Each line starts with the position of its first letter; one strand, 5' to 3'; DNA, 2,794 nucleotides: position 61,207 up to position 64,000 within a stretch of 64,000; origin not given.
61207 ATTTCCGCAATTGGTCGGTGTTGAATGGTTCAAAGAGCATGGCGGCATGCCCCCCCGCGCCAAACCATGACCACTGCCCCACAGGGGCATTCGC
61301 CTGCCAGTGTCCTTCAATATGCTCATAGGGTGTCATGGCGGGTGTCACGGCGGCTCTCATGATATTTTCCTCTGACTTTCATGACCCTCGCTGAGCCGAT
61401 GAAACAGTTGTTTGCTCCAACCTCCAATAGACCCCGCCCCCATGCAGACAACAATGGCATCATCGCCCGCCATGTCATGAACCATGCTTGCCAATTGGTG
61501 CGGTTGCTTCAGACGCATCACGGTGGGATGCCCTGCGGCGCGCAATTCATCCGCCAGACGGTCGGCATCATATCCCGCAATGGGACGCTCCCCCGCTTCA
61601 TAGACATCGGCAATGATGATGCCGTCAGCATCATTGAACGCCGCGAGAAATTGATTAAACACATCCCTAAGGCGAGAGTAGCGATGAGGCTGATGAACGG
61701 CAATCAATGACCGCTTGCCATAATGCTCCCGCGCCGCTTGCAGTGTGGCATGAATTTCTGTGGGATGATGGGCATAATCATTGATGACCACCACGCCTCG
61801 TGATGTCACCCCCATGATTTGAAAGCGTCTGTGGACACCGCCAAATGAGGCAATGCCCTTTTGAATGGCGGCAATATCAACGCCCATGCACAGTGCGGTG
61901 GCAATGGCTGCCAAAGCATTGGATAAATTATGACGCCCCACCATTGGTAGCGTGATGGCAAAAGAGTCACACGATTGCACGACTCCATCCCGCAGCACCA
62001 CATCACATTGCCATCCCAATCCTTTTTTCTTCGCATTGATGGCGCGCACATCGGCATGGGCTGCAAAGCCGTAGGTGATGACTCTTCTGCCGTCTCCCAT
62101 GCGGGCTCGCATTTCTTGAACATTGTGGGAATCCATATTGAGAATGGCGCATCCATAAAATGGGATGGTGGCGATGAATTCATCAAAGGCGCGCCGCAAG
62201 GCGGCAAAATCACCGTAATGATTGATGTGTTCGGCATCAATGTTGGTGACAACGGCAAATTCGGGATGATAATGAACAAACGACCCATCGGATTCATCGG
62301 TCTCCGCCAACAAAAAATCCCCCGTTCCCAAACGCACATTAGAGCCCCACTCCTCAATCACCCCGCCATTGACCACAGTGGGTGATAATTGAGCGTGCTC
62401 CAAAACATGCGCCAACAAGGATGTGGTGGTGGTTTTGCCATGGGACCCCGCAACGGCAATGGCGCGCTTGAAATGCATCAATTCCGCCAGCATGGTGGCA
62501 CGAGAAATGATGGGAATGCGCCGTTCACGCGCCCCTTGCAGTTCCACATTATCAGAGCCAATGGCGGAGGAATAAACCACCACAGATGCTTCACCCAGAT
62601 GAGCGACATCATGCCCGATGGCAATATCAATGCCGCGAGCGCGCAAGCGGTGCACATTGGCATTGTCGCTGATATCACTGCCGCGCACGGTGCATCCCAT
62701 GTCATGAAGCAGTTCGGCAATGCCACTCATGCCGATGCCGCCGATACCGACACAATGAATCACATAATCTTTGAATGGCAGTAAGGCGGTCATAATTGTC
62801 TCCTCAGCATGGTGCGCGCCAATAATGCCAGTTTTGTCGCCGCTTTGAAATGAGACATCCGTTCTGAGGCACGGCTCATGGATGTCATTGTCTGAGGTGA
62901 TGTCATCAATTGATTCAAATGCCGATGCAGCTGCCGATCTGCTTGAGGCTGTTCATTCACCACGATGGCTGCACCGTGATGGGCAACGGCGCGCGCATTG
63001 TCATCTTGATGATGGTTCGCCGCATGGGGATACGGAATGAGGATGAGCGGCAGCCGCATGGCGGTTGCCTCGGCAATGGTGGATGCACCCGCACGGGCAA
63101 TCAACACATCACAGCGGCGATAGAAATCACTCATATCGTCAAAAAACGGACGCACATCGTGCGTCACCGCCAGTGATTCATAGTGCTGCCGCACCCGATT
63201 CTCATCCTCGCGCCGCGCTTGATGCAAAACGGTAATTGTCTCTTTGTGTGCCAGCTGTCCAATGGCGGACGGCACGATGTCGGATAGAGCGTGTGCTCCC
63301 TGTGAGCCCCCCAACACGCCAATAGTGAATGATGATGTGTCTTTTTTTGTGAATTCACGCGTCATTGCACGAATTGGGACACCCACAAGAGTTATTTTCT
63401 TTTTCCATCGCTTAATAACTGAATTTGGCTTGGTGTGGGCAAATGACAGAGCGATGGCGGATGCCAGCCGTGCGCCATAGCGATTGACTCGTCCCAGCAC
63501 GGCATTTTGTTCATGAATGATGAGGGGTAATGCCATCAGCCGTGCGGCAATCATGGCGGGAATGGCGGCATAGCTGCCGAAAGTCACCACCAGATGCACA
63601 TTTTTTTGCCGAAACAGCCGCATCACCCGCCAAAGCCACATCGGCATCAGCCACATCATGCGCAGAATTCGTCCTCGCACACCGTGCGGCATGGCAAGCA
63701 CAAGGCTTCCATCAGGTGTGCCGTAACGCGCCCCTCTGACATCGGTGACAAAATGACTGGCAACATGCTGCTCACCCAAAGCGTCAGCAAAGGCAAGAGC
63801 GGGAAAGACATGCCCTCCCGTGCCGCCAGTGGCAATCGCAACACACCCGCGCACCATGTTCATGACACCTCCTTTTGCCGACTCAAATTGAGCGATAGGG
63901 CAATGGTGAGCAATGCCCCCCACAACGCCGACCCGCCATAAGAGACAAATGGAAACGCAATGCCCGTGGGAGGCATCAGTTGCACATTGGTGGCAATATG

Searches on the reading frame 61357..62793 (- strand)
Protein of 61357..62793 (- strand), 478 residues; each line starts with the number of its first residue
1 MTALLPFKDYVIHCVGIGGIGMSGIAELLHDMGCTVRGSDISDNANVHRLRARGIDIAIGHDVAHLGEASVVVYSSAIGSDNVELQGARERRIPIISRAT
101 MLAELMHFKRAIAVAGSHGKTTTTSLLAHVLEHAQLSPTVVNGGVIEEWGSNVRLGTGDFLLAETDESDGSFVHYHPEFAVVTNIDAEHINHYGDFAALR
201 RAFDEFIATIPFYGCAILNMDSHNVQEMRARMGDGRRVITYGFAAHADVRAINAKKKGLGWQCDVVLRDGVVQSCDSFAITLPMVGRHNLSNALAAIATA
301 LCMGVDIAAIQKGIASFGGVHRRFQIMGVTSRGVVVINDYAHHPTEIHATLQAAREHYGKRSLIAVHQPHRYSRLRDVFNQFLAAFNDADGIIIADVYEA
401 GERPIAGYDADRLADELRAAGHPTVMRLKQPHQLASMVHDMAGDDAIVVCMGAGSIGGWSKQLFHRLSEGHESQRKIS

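Call 6: search_protein_families(library=ncbifam, proteins=[window:61357-62793:-], max_evalue=0.001)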
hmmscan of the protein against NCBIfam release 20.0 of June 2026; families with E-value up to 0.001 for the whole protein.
window:61357-62793:- (478 aa): 29 families (the best 25 are shown)
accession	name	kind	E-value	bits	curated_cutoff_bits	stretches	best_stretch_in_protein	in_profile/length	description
TIGR01082.1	murC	equivalog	6.8e-152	506.6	335.1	1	12-463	2-448/449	UDP-N-acetylmuramate--L-alanine ligase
NF011171.0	PRK14573.1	equivalog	1.5e-99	334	1015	1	10-457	5-438/809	bifunctional UDP-N-acetylmuramate--L-alanine ligase/D-alanine--D-alanine ligase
TIGR01081.1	mpl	equivalog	1.3e-59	202.4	388.7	1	12-467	2-447/448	UDP-N-acetylmuramate:L-alanyl-gamma-D-glutamyl-meso-diaminopimelate ligase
NF053645.1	pMurC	equivalog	1.7e-35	122.7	560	2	14-248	3-250/492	pseudomurein biosynthesis peptide ligase pMurC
TIGR01143.1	murF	subfamily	1.6e-28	99.8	288.6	2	176-358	149-322/418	UDP-N-acetylmuramoyl-tripeptide--D-alanyl-D-alanine ligase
NF008896.0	PRK11929.1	equivalog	3.7e-28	97.9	1023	1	176-364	679-866/965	bifunctional UDP-N-acetylmuramoyl-L-alanyl-D-glutamate--2,6-diaminopimelate ligase MurE/UDP-N-acetylmuramoyl-tripeptide--D-alanyl-D-alanine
TIGR01087.1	murD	equivalog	5.7e-28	98.2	211.95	1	15-357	5-338/441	UDP-N-acetylmuramoyl-L-alanine--D-glutamate ligase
NF001126.0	PRK00139.1-4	equivalog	2.8e-27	95.4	373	1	178-365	195-372/486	UDP-N-acetylmuramoyl-L-alanyl-D-glutamate--2,6-diaminopimelate ligase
NF053648.1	pMurE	equivalog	2.3e-25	89.2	600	1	176-378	189-370/464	pseudomurein biosynthesis peptide ligase pMurE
TIGR01085.1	murE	subfamily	1.5e-22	80.2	257.3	1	178-366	179-363/472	UDP-N-acetylmuramyl-tripeptide synthetase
NF008041.0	PRK10773.1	equivalog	3.1e-21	75.6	551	1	176-364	175-358/453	UDP-N-acetylmuramoyl-tripeptide--D-alanyl-D-alanine ligase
NF001124.0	PRK00139.1-2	equivalog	7e-21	74.5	476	1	179-366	201-382/500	UDP-N-acetylmuramoyl-L-alanyl-D-glutamate--2,6-diaminopimelate ligase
NF001123.0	PRK00139.1-1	equivalog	9.5e-17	60.8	586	1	178-359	198-375/493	UDP-N-acetylmuramoyl-L-alanyl-D-glutamate--2,6-diaminopimelate ligase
NF053646.1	pMurD1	equivalog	3.6e-16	58.9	610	2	237-379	238-369/465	pseudomurein biosynthesis peptide ligase pMurD1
NF010623.0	PRK14016.1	subfamily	1.5e-15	56.4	877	1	179-368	568-767/871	cyanophycin synthetase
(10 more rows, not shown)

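Call 7: search_protein_families(library=pfam, proteins=[window:61357-62793:-], max_evalue=0.001)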
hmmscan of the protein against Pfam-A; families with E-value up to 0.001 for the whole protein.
window:61357-62793:- (478 aa): 3 families
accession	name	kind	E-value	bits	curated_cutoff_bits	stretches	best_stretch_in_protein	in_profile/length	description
PF01225.30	Mur_ligase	-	2.8e-28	98.6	21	1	12-109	2-94/95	Mur ligase family, catalytic domain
PF08245.18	Mur_ligase_M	-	4.6e-26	92.5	24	1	114-300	1-200/200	Mur ligase middle domain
PF02875.26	Mur_ligase_C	-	1.5e-18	68.3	28.4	1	322-454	1-127/127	Mur ligase, glutamate ligase domain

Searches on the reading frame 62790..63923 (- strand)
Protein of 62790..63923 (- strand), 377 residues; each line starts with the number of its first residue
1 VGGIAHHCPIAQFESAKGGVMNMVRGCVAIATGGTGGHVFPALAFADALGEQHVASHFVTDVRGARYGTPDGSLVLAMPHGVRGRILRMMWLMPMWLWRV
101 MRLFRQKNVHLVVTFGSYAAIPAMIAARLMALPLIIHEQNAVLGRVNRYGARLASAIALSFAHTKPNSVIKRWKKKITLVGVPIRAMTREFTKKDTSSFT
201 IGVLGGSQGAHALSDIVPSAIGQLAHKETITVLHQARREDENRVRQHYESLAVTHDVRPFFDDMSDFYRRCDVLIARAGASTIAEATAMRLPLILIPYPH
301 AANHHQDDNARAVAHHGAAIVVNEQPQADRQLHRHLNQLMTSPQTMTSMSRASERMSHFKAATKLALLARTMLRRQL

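Call 6: search_protein_families(library=ncbifam, proteins=[window:62790-63923:-], max_evalue=0.001)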
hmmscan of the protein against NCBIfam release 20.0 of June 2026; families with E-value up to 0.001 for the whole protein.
window:62790-63923:- (377 aa): 11 families
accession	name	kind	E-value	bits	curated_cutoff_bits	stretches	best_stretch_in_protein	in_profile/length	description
TIGR01133.1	murG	equivalog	4.9e-73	246.2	250.25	1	27-366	7-350/353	undecaprenyldiphospho-muramoylpentapeptide beta-N-acetylglucosaminyltransferase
NF009102.0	PRK12446.1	equivalog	8e-20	71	339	1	105-343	88-326/352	undecaprenyldiphospho-muramoylpentapeptide beta-N-acetylglucosaminyltransferase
NF041548.1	PssE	equivalog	1.6e-09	37.9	120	1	254-336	42-124/146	PssE/Cps14G family polysaccharide biosynthesis glycosyltransferase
NF010135.0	PRK13609.1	equivalog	2.3e-09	36.7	500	1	257-364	260-360/388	diglucosyl diacylglycerol synthase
NF046028.1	GluronsyltaseWelK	equivalog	9.1e-09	34.8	400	1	84-348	59-311/319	beta-1,4-glucuronosyltransferase WelK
TIGR00661.1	MJ1255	subfamily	2.9e-08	33.4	195.9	1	95-333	80-306/321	MJ1255/VC2487 family glycosyltransferase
NF041549.1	PssD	equivalog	9.8e-07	29.2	110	1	33-136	4-107/151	PssD/Cps14F family polysaccharide biosynthesis glycosyltransferase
TIGR04469.1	CGA_synth_rel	equivalog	6.5e-06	26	150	1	207-327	140-253/297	CGA synthase-related protein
TIGR03590.1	PseG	equivalog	1.2e-05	25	153.55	0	204-298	178-269/280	UDP-2,4-diacetamido-2,4,6-trideoxy-beta-L-altropyranose hydrolase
TIGR01426.2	MGT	subfamily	1.4e-05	24.3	260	1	269-356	291-374/393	macrolide family glycosyltransferase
TIGR04516.1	glycosyl_450act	subfamily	0.00018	20.7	440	1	263-357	308-398/418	activator-dependent family glycosyltransferase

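Call 7: search_protein_families(library=pfam, proteins=[window:62790-63923:-], max_evalue=0.001)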
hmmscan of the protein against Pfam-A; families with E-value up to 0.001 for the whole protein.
window:62790-63923:- (377 aa): 3 families
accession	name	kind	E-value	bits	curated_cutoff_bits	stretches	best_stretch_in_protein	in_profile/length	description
PF04101.22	Glyco_tran_28_C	-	3.8e-38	131.6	22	1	200-360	1-161/166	Glycosyltransferase family 28 C-terminal domain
PF03033.26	Glyco_transf_28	-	1.3e-22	80.8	26.2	1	28-158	1-138/139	Glycosyltransferase family 28 N-terminal domain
PF13579.12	Glyco_trans_4_4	-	5.8e-05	23.9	29.7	1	45-152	10-115/158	Glycosyl transferase 4-like domain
